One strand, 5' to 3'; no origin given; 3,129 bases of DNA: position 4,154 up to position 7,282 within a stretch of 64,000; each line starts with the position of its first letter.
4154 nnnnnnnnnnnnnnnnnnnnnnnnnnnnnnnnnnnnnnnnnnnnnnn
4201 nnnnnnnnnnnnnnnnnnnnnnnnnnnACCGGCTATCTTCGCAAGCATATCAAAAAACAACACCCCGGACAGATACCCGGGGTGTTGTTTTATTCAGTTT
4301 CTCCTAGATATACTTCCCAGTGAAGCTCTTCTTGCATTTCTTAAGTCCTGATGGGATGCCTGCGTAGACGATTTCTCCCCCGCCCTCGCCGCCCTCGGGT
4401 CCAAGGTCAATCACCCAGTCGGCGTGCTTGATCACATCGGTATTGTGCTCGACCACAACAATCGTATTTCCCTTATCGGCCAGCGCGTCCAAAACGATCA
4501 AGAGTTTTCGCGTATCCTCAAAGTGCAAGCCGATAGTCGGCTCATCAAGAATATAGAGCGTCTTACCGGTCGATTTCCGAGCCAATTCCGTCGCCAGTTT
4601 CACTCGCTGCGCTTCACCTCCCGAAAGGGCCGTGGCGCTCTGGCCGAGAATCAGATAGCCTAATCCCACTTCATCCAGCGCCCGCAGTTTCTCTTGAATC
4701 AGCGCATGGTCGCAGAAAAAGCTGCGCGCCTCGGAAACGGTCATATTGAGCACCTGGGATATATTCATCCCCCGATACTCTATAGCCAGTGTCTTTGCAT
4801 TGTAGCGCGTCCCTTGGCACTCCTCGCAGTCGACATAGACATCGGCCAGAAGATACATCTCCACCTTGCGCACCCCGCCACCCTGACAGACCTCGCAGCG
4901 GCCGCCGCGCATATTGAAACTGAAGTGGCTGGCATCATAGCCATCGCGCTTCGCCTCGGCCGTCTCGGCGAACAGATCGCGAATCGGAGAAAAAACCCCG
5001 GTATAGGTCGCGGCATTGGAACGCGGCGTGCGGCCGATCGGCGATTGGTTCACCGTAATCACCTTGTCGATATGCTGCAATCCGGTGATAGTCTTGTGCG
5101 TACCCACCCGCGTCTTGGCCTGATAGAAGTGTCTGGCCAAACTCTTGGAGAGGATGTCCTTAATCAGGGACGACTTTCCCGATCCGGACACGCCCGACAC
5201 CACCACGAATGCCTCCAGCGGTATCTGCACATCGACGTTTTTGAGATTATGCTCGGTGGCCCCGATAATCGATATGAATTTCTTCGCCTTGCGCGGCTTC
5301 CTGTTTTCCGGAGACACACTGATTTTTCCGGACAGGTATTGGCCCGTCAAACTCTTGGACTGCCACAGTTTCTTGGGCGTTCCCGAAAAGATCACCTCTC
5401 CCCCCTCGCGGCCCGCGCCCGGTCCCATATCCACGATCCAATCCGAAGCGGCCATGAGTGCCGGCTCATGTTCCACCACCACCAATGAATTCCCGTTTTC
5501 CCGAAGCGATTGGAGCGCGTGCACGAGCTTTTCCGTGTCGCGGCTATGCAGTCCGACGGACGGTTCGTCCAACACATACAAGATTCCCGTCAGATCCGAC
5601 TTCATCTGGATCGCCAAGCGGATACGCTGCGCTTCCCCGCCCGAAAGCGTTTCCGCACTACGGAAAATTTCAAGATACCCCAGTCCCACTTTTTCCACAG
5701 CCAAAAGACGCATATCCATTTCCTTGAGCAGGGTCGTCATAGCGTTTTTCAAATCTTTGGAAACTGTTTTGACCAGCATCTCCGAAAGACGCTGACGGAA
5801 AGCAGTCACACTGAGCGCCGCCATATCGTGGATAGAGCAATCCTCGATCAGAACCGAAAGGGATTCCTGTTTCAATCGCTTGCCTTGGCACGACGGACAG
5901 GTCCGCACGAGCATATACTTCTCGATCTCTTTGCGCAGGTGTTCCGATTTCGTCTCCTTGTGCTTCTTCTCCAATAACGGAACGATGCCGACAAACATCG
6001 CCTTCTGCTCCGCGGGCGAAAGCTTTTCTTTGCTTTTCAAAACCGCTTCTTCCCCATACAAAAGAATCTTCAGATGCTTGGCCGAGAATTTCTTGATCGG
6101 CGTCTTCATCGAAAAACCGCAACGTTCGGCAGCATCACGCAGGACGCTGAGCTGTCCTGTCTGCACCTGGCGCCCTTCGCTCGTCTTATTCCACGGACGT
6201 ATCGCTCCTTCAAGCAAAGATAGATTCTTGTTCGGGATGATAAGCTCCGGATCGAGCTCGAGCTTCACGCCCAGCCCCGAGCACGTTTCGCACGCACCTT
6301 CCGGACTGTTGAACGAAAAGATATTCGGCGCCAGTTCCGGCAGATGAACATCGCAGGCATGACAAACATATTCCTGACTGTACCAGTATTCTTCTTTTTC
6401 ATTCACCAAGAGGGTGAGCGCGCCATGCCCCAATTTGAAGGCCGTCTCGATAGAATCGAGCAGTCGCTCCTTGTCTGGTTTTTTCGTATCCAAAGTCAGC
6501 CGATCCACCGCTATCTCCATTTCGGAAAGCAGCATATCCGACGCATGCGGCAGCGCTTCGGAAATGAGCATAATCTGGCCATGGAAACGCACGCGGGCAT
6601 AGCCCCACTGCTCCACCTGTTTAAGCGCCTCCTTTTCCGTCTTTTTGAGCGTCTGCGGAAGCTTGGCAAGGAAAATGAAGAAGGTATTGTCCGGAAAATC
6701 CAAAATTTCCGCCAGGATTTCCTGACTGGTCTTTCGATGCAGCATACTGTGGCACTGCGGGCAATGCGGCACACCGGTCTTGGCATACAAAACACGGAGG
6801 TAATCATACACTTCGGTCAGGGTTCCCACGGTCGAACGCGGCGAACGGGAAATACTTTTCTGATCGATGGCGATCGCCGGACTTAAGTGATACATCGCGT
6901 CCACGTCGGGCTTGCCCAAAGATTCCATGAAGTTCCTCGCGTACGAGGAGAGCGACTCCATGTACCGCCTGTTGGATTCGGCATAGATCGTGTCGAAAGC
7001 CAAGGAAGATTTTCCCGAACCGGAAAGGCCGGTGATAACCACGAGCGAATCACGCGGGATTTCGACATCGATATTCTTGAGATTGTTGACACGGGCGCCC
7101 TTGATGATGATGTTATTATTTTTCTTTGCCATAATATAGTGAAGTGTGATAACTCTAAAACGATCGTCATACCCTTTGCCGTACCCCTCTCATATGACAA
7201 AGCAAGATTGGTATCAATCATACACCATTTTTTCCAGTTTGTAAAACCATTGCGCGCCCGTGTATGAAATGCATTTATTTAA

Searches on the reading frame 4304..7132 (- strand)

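Call 3: search_protein_families(library=pfam, proteins=[window:4304-7132:-], max_evalue=0.1)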
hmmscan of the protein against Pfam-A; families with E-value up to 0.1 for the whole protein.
window:4304-7132:- (942 aa): 35 families (the best 25 are shown)
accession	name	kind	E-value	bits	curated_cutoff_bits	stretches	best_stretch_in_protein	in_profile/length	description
PF17755.6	UvrA_DNA-bind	-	1.2e-26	93.6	23.2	1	294-405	1-110/110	UvrA DNA-binding domain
PF00005.33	ABC_tran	-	8.8e-20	72.1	25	3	811-866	84-136/137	ABC transporter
PF17760.6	UvrA_inter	-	2.2e-17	63.3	23.3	1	135-243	2-107/109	UvrA interaction domain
PF02463.25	SMC_N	-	1.5e-13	51.2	40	2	417-564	115-206/220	RecF/RecN/SMC N terminal domain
PF13304.12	AAA_21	-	2e-09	38.4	27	2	842-896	243-298/304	AAA domain, putative AbiEii toxin, Type IV TA system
PF13191.12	AAA_16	-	3.7e-08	34.5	32.6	1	641-673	25-57/167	AAA ATPase domain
PF20703.3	nSTAND1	-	1.5e-07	31.8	27.1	2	636-666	33-59/379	Novel STAND NTPase 1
PF13555.12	AAA_29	-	1.2e-06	28.6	27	1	22-44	16-38/61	P-loop containing region of AAA domain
PF03193.22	RsgA_GTPase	-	5e-06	26.9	30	1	626-681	93-148/174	RsgA GTPase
PF25201.1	nSTAND6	-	5.4e-05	23.7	27.7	1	628-681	6-59/148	Novel STAND NTPase 6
PF20720.3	nSTAND3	-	5.9e-05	23.2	27.2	0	27-54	16-43/155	Novel STAND NTPase 3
PF13401.12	AAA_22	-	0.00014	22.6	27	0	641-666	6-31/130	AAA domain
PF01443.25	Viral_helicase1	-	0.00022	21.6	21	1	644-663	2-21/228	Viral superfamily 1 RNA helicase core domain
PF13175.12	AAA_15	-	0.0003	21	32.1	0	435-549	239-362/374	AAA ATPase domain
PF02492.25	cobW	-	0.00048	20.2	20.7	0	643-663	3-24/180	CobW/HypB/UreG, nucleotide-binding domain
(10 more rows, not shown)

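Call 4: search_protein_families(library=ncbifam, proteins=[window:4304-7132:-], max_evalue=0.1)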
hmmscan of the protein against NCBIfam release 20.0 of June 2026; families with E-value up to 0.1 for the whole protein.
window:4304-7132:- (942 aa): 210 families (the best 25 are shown)
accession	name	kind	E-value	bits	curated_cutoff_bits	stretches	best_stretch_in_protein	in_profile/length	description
NF001503.0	PRK00349.1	equivalog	0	1243.3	1147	1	4-942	2-937/943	excinuclease ABC subunit UvrA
TIGR00630.1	uvra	equivalog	0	1191.4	729.8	1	7-928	1-921/924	excinuclease ABC subunit UvrA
NF001885.0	PRK00635.1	equivalog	8e-194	646.5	3054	1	8-930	6-904/1809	excinuclease ABC subunit A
NF040873.1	AztA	equivalog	7.4e-33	113.7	220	4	817-909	102-190/191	zinc ABC transporter ATP-binding protein AztA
TIGR03608.1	L_ocin_972_ABC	subfamily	1.5e-32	112.7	254.85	2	812-910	112-206/206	putative bacteriocin export ABC transporter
TIGR02857.1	CydD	equivalog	1.9e-32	113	435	4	809-910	430-529/529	thiol reductant ABC exporter subunit CydD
TIGR04521.1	ECF_ATPase_2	equivalog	6.3e-31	107.5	330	4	816-908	125-216/279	energy-coupling factor transporter ATPase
TIGR02673.1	FtsE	equivalog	2.7e-29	102.4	264.85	4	817-903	120-202/214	cell division ATP-binding protein FtsE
NF010068.0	PRK13548.1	equivalog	4.8e-27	94.7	261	2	791-899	96-204/261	heme ABC transporter ATP-binding protein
TIGR02315.1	ABC_phnC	equivalog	5.9e-27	94.6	266.1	4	812-931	123-234/243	phosphonate ABC transporter ATP-binding protein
TIGR04520.1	ECF_ATPase_1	equivalog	2.5e-26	92.7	315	4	818-909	120-208/269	energy-coupling factor transporter ATPase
TIGR02982.1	heterocyst_DevA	subfamily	5.2e-24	85.1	295.8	2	792-910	100-214/220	ABC exporter ATP-binding subunit, DevA family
TIGR00972.1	3a0107s01c2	equivalog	1.5e-23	83.4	343.2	4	829-899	138-204/248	phosphate ABC transporter ATP-binding protein PstB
TIGR01166.1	cbiO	subfamily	2.1e-23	82.8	211.8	2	818-900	111-189/190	cobalt ABC transporter, ATP-binding protein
TIGR01842.1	type_I_sec_PrtD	subfamily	5.7e-23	81.3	510.15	2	489-573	448-530/544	type I secretion system permease/ATPase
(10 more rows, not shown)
